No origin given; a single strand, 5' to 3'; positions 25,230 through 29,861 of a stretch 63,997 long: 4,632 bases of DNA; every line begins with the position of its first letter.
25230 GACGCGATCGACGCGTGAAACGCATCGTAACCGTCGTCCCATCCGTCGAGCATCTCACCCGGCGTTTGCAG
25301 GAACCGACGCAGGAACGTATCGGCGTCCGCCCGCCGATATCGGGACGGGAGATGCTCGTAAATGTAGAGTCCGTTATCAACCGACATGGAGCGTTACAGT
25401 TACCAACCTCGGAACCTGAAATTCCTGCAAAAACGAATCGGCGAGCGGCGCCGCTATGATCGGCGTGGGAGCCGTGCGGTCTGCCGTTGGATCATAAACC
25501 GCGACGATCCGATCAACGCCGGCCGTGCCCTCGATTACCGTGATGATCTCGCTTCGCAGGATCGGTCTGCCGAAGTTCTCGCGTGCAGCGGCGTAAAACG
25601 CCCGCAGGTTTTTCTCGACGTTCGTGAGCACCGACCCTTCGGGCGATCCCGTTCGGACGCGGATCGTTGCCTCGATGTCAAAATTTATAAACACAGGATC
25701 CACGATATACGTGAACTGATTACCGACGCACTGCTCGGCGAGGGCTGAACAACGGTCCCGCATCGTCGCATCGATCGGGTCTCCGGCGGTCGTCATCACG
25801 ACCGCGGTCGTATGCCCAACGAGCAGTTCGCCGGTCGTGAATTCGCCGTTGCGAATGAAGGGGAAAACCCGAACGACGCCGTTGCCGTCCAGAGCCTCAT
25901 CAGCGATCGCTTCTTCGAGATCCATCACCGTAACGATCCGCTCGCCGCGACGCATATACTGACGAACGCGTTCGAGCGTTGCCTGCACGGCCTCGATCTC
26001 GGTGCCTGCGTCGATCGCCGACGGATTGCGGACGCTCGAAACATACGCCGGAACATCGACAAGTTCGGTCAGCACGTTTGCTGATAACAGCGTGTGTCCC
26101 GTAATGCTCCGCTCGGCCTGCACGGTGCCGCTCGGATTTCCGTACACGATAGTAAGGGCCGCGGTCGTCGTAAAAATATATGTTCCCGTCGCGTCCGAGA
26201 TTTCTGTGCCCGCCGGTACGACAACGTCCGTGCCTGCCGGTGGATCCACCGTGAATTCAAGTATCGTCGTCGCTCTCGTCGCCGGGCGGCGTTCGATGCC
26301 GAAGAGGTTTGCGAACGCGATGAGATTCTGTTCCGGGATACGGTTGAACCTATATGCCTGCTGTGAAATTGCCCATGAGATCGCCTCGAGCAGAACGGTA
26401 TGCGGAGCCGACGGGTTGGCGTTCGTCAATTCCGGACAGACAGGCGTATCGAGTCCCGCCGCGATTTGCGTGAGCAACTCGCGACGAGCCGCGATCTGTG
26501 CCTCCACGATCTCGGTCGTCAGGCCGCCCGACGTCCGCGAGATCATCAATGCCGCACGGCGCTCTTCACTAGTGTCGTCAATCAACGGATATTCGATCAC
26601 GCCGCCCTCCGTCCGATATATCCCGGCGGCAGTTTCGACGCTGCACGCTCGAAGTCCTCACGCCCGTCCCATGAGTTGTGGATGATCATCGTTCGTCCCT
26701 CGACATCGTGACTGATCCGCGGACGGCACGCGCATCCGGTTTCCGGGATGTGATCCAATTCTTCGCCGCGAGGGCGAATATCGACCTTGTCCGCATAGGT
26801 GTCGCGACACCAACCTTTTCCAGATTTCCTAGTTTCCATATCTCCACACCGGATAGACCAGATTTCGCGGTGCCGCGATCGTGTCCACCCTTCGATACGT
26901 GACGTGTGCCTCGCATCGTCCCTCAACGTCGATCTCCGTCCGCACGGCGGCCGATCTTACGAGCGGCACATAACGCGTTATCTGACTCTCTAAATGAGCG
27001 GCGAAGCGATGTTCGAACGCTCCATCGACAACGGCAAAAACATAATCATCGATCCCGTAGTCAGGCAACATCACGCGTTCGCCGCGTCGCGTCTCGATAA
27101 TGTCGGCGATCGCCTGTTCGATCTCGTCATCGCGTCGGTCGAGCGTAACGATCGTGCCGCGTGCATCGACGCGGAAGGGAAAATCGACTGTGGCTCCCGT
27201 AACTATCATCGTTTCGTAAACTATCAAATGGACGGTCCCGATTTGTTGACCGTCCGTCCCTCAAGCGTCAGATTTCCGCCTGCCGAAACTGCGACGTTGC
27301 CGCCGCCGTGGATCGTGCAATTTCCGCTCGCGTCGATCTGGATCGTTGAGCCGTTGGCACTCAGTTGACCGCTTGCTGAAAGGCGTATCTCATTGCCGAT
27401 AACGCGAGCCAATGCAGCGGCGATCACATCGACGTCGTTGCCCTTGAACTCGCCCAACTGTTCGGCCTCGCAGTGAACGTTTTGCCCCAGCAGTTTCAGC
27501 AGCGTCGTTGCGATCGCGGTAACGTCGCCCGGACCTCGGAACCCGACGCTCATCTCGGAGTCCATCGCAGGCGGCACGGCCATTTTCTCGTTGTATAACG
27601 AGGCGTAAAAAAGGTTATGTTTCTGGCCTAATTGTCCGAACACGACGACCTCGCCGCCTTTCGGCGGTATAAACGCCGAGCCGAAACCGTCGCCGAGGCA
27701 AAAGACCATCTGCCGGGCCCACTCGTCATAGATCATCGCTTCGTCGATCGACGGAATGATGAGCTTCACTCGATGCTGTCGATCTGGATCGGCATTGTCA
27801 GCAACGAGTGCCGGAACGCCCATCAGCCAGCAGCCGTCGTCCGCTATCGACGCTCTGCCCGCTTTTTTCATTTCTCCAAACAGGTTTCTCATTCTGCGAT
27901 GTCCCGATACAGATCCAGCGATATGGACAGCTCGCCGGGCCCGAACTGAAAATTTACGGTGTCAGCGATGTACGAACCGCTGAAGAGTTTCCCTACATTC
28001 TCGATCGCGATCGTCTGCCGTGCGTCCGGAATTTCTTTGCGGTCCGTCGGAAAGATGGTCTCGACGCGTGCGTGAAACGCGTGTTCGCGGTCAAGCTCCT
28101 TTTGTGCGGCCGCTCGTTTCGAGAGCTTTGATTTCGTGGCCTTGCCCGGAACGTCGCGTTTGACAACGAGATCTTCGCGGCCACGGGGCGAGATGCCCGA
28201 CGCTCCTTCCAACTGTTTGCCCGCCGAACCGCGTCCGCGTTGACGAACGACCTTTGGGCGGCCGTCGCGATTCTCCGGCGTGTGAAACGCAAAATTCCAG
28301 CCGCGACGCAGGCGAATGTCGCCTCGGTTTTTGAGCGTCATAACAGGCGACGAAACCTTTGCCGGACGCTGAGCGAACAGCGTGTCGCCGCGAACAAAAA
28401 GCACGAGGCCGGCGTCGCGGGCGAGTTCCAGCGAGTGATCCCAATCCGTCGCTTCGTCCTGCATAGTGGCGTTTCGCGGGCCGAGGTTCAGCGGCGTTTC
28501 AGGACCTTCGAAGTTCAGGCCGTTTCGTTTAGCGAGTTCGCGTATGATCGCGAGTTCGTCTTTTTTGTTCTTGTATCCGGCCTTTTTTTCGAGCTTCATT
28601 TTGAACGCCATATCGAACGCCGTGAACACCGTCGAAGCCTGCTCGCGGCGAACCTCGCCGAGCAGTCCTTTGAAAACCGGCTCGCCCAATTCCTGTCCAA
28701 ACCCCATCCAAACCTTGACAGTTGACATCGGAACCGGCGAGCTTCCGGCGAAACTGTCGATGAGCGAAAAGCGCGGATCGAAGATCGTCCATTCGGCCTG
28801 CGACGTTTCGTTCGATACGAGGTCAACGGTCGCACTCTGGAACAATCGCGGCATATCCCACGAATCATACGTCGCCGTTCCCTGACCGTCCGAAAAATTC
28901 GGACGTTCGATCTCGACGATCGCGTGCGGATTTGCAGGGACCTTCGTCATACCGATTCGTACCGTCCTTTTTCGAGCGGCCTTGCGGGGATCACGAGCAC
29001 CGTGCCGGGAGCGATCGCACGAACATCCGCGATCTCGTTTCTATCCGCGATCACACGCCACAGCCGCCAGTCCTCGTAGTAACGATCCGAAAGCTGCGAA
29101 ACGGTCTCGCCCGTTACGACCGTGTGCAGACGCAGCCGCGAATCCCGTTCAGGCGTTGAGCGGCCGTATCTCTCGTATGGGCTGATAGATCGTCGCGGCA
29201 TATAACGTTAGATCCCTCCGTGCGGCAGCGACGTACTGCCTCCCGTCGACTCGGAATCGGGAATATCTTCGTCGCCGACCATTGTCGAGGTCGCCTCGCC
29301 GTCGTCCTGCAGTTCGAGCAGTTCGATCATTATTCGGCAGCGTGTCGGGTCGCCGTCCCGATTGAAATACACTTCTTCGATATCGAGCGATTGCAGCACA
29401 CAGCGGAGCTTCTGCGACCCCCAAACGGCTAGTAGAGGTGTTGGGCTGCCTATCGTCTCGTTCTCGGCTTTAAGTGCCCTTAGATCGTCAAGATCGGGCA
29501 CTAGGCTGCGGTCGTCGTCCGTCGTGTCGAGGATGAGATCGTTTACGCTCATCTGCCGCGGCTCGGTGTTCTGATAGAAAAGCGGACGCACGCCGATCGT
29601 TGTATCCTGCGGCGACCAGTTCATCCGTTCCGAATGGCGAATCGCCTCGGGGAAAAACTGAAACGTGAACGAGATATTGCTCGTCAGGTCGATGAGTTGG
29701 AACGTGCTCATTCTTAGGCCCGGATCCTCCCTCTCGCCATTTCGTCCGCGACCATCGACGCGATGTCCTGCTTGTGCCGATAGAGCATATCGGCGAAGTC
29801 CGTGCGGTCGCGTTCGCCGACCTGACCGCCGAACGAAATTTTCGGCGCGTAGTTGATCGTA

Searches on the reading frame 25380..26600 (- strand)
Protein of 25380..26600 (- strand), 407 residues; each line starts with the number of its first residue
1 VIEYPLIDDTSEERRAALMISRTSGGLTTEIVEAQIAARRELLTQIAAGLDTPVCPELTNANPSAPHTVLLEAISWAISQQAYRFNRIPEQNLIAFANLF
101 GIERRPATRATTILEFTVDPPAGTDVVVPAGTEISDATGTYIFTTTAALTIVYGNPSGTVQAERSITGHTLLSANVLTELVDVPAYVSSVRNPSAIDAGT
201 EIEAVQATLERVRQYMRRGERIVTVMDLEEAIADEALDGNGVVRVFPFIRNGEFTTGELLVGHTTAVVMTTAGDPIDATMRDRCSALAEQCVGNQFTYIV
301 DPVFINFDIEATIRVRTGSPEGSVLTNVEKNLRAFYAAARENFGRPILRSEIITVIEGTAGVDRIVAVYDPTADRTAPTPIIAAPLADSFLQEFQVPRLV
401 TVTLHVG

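Call 65: search_protein_families(library=phrogs, max_evalue=0.0001, proteins=[window:25380-26600:-])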
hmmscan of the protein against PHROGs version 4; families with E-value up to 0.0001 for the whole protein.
window:25380-26600:- (407 aa): 3 families
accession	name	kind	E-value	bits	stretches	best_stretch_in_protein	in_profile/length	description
phrog_6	-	tail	2.3e-33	116.7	1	41-406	74-405/548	baseplate wedge subunit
phrog_21670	-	unknown function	1.2e-08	35.7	1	72-167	54-146/152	-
phrog_4226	-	tail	2.2e-05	24.9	1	305-376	139-207/228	baseplate protein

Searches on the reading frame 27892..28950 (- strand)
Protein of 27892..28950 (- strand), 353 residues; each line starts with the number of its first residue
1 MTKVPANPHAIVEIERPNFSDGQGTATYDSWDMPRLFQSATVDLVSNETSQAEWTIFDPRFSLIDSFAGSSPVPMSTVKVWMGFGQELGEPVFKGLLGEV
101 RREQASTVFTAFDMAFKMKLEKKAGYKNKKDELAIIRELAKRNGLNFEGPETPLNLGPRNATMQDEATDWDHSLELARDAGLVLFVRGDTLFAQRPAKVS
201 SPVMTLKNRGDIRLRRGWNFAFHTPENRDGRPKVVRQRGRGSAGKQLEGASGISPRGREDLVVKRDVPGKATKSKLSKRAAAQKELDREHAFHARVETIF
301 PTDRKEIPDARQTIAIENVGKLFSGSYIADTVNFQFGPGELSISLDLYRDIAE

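Call 65: search_protein_families(library=phrogs, max_evalue=0.0001, proteins=[window:27892-28950:-])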
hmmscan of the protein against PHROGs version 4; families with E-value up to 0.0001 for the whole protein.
window:27892-28950:- (353 aa): 1 family
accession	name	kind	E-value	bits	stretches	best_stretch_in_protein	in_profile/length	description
phrog_52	-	tail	6.3e-06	26.3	1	111-351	284-515/677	tail protein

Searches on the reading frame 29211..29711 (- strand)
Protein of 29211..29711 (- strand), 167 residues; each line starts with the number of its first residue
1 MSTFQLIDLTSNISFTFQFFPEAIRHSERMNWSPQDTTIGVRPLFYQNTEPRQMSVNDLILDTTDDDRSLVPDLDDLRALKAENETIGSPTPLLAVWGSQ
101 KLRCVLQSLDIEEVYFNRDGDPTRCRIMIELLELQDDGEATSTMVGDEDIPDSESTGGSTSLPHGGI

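Call 65: search_protein_families(library=phrogs, max_evalue=0.0001, proteins=[window:29211-29711:-])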
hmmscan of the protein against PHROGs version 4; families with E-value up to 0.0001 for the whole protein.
window:29211-29711:- (167 aa): 1 family
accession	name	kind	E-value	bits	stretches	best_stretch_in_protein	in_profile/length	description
phrog_33886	-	unknown function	9.3e-09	35.9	1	17-137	57-181/282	-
